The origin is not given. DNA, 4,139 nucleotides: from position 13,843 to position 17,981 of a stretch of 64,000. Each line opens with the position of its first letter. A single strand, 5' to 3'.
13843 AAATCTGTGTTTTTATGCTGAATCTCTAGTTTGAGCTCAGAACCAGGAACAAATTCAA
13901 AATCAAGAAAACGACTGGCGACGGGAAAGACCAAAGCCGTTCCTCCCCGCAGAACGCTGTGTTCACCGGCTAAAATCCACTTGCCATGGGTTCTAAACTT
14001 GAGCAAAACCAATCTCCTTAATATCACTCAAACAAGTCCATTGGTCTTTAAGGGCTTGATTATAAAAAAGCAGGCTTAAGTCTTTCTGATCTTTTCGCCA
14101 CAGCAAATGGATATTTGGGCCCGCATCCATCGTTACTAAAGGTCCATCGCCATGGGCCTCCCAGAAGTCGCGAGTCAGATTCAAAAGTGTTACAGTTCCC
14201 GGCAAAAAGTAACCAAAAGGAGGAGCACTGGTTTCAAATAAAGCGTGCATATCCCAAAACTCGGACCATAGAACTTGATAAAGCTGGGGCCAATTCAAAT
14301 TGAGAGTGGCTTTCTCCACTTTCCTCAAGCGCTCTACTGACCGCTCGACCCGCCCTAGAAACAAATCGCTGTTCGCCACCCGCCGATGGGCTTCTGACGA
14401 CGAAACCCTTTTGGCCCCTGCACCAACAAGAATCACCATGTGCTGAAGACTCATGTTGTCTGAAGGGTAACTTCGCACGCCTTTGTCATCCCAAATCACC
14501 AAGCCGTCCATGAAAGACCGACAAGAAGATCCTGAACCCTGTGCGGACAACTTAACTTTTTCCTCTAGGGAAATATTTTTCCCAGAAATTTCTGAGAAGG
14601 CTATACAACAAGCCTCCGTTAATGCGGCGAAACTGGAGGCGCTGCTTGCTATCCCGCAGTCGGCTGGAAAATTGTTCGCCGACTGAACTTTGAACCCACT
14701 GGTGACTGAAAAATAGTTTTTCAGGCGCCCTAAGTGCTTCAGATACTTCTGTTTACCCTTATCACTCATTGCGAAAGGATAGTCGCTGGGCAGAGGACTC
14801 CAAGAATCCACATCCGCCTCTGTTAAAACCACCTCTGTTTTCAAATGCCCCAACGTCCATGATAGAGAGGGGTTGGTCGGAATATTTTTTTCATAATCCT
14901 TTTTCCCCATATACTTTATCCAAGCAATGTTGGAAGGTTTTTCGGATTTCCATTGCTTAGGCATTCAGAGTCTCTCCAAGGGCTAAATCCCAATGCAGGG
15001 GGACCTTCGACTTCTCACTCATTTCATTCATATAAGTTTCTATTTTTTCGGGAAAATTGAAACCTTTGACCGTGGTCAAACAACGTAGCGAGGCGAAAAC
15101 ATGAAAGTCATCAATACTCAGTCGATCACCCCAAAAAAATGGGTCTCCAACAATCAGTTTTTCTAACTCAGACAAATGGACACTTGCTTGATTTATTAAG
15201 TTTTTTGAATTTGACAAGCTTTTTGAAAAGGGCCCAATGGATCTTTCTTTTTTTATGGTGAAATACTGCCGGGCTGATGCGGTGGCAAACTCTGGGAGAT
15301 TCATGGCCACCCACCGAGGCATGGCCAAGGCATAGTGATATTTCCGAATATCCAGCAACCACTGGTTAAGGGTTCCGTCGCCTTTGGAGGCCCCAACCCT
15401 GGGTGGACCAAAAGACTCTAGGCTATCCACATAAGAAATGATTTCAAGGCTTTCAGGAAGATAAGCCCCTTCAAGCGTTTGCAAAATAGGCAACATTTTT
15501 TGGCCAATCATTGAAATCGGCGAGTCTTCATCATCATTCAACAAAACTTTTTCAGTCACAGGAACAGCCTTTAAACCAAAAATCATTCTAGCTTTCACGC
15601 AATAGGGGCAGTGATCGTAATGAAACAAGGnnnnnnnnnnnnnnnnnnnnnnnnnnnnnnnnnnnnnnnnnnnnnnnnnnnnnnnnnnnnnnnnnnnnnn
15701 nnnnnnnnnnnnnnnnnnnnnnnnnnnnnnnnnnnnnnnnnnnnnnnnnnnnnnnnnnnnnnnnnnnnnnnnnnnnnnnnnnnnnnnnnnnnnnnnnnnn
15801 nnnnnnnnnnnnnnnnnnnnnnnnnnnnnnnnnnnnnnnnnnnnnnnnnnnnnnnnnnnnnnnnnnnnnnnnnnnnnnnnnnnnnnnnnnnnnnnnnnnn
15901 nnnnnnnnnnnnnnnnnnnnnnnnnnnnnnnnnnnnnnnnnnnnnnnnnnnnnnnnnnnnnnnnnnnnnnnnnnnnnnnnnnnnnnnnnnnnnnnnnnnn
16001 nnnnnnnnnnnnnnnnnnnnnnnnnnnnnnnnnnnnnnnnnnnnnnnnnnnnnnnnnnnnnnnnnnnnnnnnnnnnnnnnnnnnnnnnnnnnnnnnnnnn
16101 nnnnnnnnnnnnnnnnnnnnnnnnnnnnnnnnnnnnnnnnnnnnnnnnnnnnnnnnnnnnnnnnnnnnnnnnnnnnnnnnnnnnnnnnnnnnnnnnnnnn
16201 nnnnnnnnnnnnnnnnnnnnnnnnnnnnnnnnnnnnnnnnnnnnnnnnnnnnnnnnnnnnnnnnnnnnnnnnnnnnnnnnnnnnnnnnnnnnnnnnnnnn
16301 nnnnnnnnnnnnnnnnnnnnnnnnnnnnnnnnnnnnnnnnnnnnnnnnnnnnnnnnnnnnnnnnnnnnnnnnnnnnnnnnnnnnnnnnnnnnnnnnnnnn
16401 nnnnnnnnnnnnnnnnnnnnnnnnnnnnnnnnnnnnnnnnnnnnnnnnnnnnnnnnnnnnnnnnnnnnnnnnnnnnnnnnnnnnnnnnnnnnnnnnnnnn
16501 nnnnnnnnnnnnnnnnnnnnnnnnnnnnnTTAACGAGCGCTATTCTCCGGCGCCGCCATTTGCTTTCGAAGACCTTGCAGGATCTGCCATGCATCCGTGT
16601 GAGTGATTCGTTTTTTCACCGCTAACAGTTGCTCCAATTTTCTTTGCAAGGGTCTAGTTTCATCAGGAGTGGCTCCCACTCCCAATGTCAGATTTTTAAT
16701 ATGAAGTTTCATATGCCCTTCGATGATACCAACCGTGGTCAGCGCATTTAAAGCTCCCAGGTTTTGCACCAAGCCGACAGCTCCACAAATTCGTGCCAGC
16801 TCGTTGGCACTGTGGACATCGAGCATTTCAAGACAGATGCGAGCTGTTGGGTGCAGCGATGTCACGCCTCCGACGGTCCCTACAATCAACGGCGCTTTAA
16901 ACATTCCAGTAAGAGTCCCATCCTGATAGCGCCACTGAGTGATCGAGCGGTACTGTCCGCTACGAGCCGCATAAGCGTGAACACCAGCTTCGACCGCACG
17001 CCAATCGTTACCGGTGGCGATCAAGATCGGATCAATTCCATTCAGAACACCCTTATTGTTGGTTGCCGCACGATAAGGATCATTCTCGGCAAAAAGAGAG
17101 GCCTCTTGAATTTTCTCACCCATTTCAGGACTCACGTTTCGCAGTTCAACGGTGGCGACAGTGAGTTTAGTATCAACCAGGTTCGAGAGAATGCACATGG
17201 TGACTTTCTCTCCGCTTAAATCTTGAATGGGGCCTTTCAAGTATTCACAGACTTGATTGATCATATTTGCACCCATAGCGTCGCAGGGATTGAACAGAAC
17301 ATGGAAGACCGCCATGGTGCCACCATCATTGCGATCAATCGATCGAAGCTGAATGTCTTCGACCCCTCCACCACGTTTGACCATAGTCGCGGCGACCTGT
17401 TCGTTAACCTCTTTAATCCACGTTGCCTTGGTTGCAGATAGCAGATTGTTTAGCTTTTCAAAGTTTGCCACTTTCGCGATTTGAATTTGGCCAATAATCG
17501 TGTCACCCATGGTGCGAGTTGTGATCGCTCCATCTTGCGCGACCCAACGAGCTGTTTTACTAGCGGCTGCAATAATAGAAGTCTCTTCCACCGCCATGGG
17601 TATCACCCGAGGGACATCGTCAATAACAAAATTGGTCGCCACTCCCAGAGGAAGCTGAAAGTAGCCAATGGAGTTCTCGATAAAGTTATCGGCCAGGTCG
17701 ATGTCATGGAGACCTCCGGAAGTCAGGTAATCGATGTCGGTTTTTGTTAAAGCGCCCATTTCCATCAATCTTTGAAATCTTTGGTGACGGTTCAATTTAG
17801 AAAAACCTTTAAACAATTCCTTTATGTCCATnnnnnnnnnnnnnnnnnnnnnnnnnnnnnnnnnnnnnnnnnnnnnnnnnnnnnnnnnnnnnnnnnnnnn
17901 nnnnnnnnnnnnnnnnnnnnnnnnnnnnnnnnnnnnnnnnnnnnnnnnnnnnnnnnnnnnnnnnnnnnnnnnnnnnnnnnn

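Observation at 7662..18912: The conserved thrS-infC-rpmI-rplT / pheS-pheT-ihfA cluster is split by an ~11-kb block carrying the mevalonate operon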

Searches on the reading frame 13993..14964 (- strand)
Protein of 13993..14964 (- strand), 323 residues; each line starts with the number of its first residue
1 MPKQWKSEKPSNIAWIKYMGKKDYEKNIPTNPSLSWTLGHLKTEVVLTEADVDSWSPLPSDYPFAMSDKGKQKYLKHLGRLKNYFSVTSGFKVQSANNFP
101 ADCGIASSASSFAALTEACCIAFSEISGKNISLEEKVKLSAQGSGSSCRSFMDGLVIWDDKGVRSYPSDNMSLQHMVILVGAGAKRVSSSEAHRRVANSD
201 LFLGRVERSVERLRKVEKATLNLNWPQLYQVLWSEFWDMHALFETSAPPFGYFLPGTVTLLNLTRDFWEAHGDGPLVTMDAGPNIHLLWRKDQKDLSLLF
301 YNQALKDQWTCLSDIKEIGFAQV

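Call 4: search_protein_families(library=ncbifam, proteins=[window:13993-14964:-])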
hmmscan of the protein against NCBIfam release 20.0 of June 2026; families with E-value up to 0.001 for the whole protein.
window:13993-14964:- (323 aa): 4 families
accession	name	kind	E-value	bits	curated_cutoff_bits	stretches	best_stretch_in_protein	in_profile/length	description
TIGR01240.1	mevDPdecarb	equivalog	9.7e-43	146.3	171.35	1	9-293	5-292/305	diphosphomevalonate decarboxylase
NF040704.1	IPP_alt_MvaD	equivalog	1.5e-12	47.3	475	1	16-283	13-279/323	phosphomevalonate decarboxylase MvaD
NF040848.1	mev_kinase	equivalog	0.0003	19.9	440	1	105-244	107-248/323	mevalonate-3-kinase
TIGR01920.1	Shik_kin_archae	equivalog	0.00034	20.1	126.85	1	77-195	56-181/266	shikimate kinase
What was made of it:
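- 13993..14964 (-): mvaD, mevalonate diphosphate decarboxylase family. TIGR01240, 146 bits, below the 171 cut-off (call 4).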

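Call 22: search_protein_families(library=pfam, proteins=[window:13993-14964:-])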
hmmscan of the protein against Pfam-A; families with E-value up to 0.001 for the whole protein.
window:13993-14964:- (323 aa): 3 families
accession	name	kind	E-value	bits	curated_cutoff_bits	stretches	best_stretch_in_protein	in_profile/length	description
PF22700.2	MVD-like_N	-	1.1e-29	103.5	27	1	10-160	2-148/157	Diphosphomevalonate decarboxylase-like N-terminal domain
PF18376.6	MDD_C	-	5.4e-08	33.3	23.2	1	176-302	2-131/186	Mevalonate 5-diphosphate decarboxylase C-terminal domain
PF00288.32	GHMP_kinases_N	-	1.3e-06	29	22.3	1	80-146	9-73/87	GHMP kinases N terminal domain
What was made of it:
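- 13993..14964 (-): Pfam MVD-like_N and MDD_C (call 22).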

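Call 52: search_solved_structures(query=window:13993-14964:-, max_evalue=0.00001)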
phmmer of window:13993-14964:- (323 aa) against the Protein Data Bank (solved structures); distinct sequences matched with E-value up to 0.00001: 18.
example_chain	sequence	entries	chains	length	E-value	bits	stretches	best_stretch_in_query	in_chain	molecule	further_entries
3lto_A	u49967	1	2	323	6.6e-78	265.4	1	4-307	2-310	Mevalonate diphosphate decarboxylase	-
5v2l_A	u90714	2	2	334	1.7e-32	116.1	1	6-297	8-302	Mevalonate diphosphate decarboxylase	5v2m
6e2s_A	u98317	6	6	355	2.1e-32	115.8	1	6-297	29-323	Mevalonate diphosphate decarboxylase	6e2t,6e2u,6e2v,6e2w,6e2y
6n0x_A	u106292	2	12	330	1.4e-31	113.1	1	11-292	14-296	Diphosphomevalonate decarboxylase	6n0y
6n0z_A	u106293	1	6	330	6.9e-31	110.9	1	11-292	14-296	Diphosphomevalonate decarboxylase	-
2hk2_A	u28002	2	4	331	2.9e-23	85.8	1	3-295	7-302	Diphosphomevalonate decarboxylase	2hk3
5gmd_A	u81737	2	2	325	3.7e-23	85.5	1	8-290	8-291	Diphosphomevalonate decarboxylase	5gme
3qt5_A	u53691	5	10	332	4e-23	85.4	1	2-314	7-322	Mevalonate diphosphate decarboxylase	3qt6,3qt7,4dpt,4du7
4z7c_A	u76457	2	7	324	4.3e-23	85.2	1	9-290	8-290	Diphosphomevalonate decarboxylase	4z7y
3qt8_A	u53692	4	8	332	1e-22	84.1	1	2-314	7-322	Mevalonate diphosphate decarboxylase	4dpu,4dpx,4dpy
4dpw_A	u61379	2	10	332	5.1e-22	81.7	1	2-314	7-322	Mevalonate diphosphate decarboxylase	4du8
1fi4_A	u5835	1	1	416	1.5e-21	80.2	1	9-294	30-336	MEVALONATE 5-DIPHOSPHATE DECARBOXYLASE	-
2gs8_A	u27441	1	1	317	1.6e-21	80.1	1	11-297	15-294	mevalonate pyrophosphate decarboxylase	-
6n10_A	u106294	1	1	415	1.8e-19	73.3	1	92-293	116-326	Diphosphomevalonate decarboxylase MVD1, peroxisomal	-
6xr5_A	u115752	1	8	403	1.3e-18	70.5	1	7-287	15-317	Diphosphomevalonate decarboxylase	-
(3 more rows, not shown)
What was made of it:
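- On Bacterial mevalonate pathway gene set: TIGR01240 is below its cut-off at 146 vs 171 (calls 4, 22, 52).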

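Call 61: search_solved_structures(query=window:13993-14964:-, max_evalue=1e-40, show_alignments=1)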
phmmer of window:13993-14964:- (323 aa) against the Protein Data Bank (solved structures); distinct sequences matched with E-value up to 1e-40: 1.
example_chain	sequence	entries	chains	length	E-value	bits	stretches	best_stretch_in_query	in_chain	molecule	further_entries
3lto_A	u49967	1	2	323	6.6e-78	265.4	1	4-307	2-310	Mevalonate diphosphate decarboxylase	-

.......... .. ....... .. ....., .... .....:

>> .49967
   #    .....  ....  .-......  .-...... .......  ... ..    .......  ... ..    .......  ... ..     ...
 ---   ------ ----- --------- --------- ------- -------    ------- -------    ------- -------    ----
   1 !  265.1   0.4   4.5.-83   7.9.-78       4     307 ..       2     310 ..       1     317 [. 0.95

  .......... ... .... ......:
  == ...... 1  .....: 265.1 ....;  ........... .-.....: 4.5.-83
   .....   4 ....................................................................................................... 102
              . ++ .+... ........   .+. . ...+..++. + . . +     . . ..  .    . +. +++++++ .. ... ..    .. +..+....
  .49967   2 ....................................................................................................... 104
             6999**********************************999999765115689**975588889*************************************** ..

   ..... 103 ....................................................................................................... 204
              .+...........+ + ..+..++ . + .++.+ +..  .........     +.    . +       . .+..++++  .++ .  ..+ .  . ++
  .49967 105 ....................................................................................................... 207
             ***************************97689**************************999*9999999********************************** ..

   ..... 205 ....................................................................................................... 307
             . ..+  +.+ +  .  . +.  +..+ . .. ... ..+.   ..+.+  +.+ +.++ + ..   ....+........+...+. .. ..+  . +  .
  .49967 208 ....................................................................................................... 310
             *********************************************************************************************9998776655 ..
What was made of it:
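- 13993..14964 (-): PDB 3lto at 6.6e-78 (calls 52, 61).
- MvaD is about 46% identical over its full length (E 6.6e-78) to PDB 3lto (calls 52, 61).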

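Call 62: find_homologous_proteins(query=window:13993-14964:-, max_evalue=1e-20)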
Query window:13993-14964:- (323 aa): 4326 proteins with E <= 1e-20 among 6253 candidates; the best 120 are listed.
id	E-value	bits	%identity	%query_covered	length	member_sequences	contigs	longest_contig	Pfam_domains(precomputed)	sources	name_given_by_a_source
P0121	4.5e-220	747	100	100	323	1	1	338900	PF00288.33,PF18376.7,PF22700.3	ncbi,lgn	-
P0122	5.3e-163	560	75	100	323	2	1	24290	PF18376.7,PF22700.3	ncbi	-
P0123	9.0e-162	556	72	100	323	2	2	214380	PF18376.7,PF22700.3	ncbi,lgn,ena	-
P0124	1.1e-155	536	72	100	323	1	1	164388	PF18376.7,PF22700.3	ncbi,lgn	-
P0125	4.9e-141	488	70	94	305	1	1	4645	PF18376.7,PF22700.3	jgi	jgi:diphosphomevalonate decarboxylase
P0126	3.3e-136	472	63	100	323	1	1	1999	PF00288.33,PF18376.7,PF22700.3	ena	-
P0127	3.2e-133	462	63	100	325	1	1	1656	PF22700.3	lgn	-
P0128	2.2e-132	459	63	99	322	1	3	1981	PF18376.7,PF22700.3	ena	-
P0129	4.9e-128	445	60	100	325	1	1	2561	PF18376.7,PF22700.3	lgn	-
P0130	3.2e-127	442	63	94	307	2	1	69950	PF18376.7,PF22700.3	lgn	-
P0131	3.6e-127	442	60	100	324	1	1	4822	PF18376.7,PF22700.3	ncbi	-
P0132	5.2e-127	442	60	99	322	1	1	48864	PF00288.33,PF18376.7,PF22700.3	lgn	-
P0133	5.3e-124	432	60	99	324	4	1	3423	PF00288.33,PF18376.7,PF22700.3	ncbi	-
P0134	1.9e-123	430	60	99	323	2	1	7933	PF18376.7,PF22700.3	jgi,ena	-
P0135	2.4e-123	430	60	99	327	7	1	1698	PF00288.33,PF18376.7,PF22700.3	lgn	-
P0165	7.6e-105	369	55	98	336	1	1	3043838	PF18376.7,PF22700.3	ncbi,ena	-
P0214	3.8e-87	311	49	91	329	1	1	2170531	PF00288.33,PF18376.7,PF22700.3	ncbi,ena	-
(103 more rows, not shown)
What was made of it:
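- Tried and rejected: The top 120 hits were all closer, unnamed or Bdellovibrionales entries (call 62).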

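Call 63: find_encoding_contigs(protein=P0165, flank=10000, max_places=1)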
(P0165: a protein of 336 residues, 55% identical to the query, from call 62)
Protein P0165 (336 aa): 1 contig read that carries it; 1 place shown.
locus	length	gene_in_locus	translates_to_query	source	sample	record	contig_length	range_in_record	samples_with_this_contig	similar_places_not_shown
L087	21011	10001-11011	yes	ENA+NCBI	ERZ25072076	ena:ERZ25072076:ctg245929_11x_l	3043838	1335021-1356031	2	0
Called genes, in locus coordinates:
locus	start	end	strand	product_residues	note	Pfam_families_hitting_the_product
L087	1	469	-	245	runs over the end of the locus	PF01553:Acyltransferase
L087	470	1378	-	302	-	PF01148:CTP_transf_1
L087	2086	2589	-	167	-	PF00403:HMA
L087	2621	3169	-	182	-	-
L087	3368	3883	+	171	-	PF04542:Sigma70_r2, PF04545:Sigma70_r4, PF08281:Sigma70_r4_2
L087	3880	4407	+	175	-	-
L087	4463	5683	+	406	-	PF00389:2-Hacid_dh, PF02826:2-Hacid_dh_C, PF22629:ACT_AHAS_ss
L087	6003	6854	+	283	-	PF01513:NAD_kinase, PF20143:NAD_kinase_C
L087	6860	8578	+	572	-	PF02463:SMC_N, PF13476:AAA_23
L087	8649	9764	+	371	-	PF13439:Glyco_transf_4, PF20706:GT4-conflict, PF00534:Glycos_transf_1, PF13692:Glyco_trans_1_4, PF13524:Glyco_trans_1_2 (weak)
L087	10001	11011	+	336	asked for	PF22700:MVD-like_N, PF18376:MDD_C (weak)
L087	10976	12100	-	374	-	PF02687:FtsX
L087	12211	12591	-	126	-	PF01042:Ribonuc_L-PSP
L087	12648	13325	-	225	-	PF04055:Radical_SAM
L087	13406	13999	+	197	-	PF01327:Pep_deformylase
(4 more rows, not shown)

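Call 64: find_encoding_contigs(protein=P0214, flank=10000, max_places=1)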
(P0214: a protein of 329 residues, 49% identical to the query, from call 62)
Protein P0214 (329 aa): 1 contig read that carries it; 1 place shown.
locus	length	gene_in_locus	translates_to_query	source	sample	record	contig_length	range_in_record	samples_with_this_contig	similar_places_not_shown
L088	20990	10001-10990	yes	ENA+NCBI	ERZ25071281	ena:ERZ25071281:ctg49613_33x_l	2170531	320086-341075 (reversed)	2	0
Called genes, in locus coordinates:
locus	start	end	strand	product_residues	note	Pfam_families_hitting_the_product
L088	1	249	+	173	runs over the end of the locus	PF11821:ActD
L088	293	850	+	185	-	PF13442:Cytochrome_CBB3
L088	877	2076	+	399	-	-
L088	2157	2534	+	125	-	PF04241:DUF423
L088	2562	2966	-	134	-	PF00571:CBS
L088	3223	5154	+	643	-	PF02824:TGS, PF07973:tRNA_SAD, PF00587:tRNA-synt_2b, PF03129:HGTP_anticodon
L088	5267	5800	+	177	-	PF05198:IF3_N, PF00707:IF3_C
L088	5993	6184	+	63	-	PF01632:Ribosomal_L35p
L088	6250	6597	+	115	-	PF00453:Ribosomal_L20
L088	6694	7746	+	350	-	PF01070:FMN_dh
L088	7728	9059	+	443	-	PF00368:HMG-CoA_red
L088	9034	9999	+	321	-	-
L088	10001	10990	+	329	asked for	PF22700:MVD-like_N, PF00288:GHMP_kinases_N (weak), PF18376:MDD_C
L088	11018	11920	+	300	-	PF00288:GHMP_kinases_N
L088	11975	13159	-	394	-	-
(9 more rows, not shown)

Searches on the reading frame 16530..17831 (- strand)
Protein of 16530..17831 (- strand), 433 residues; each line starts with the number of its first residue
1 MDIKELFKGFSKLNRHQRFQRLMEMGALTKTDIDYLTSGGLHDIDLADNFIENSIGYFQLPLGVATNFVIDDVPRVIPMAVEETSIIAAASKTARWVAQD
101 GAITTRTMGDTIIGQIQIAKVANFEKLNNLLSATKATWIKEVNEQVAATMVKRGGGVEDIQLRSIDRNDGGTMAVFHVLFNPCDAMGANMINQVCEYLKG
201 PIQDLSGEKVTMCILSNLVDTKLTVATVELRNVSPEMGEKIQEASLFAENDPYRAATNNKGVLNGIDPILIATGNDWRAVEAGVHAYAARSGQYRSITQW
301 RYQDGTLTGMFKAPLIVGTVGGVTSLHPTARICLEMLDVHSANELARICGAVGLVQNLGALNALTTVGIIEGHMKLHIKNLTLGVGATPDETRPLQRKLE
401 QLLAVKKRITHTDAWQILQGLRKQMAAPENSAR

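Call 4: search_protein_families(library=ncbifam, proteins=[window:16530-17831:-])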
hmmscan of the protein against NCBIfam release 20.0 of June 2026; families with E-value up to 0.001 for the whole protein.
window:16530-17831:- (433 aa): 3 families
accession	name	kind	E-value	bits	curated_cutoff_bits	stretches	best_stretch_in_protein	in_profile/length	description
TIGR00532.1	HMG_CoA_R_NAD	equivalog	5.1e-94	315.7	259.95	1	9-378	26-395/395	hydroxymethylglutaryl-CoA reductase, degradative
TIGR00533.1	HMG_CoA_R_NADP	equivalog_domain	4.9e-16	58.7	441.8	2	48-199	60-207/402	hydroxymethylglutaryl-CoA reductase (NADPH)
TIGR00920.1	2A060605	subfamily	1.6e-13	49.8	778.35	2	49-197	523-664/887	hydroxymethylglutaryl-CoA reductase (NADPH)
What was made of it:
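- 16530..17831 (-): mvaA, class II HMG-CoA reductase. TIGR00532, 315.7 bits, above the 259.95 cut-off (call 4).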

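Call 51: search_solved_structures(query=window:16530-17831:-, max_evalue=1e-10)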
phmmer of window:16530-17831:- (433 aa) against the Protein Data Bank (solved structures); distinct sequences matched with E-value up to 1e-10: 11.
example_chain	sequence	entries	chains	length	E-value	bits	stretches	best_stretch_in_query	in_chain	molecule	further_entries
9v7y_A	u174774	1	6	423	1.8e-90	307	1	13-392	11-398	3-hydroxy-3-methylglutaryl coenzyme A reductase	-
6dio_A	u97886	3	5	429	9.4e-90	304.6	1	10-400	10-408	3-hydroxy-3-methylglutaryl coenzyme A reductase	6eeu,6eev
1qax_A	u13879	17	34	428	5e-85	289.1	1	8-401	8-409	PROTEIN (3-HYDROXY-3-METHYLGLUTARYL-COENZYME A REDUCTASE) | 3-hydroxy-3-methylglutaryl-coenzyme A reductase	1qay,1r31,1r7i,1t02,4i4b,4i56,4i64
6p7k_A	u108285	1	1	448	5.7e-85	288.9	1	5-402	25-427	3-hydroxy-3-methylglutaryl coenzyme A reductase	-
5wpj_A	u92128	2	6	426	2.5e-74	253.8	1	6-399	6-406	3-hydroxy-3-methylglutaryl coenzyme A reductase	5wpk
3qae_A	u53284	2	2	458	5.8e-74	252.6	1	6-399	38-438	3-hydroxy-3-methylglutaryl-coenzyme a reductase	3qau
7m3h_A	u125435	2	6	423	8.6e-67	229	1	12-424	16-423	Hydroxymethylglutaryl-CoA reductase, degradative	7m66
7m1z_A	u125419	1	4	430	9.1e-67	228.9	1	12-424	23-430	acetyl-CoA C-acetyltransferase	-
7n7s_A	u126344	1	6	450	3.4e-63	217.1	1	7-392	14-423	Hydroxymethylglutaryl-CoA reductase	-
9zw9_A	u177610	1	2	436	2e-48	168.5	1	8-381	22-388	Probable 3-hydroxy-3-methylglutaryl-coenzyme A reductase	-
9zw6_A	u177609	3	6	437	2e-48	168.5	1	8-381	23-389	Probable 3-hydroxy-3-methylglutaryl-coenzyme A reductase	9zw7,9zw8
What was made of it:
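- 16530..17831 (-): PDB 1qax and others at 1e-85 to 1e-90 (call 51).
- On Bacterial mevalonate pathway gene set: PDB class II HMGRs at 1e-85 to 1e-90 (call 51).
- Checked: mvaA (class II HMG-CoA reductase) 16530-17831, 316 bits, above cut-off; PDB hits in call 51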
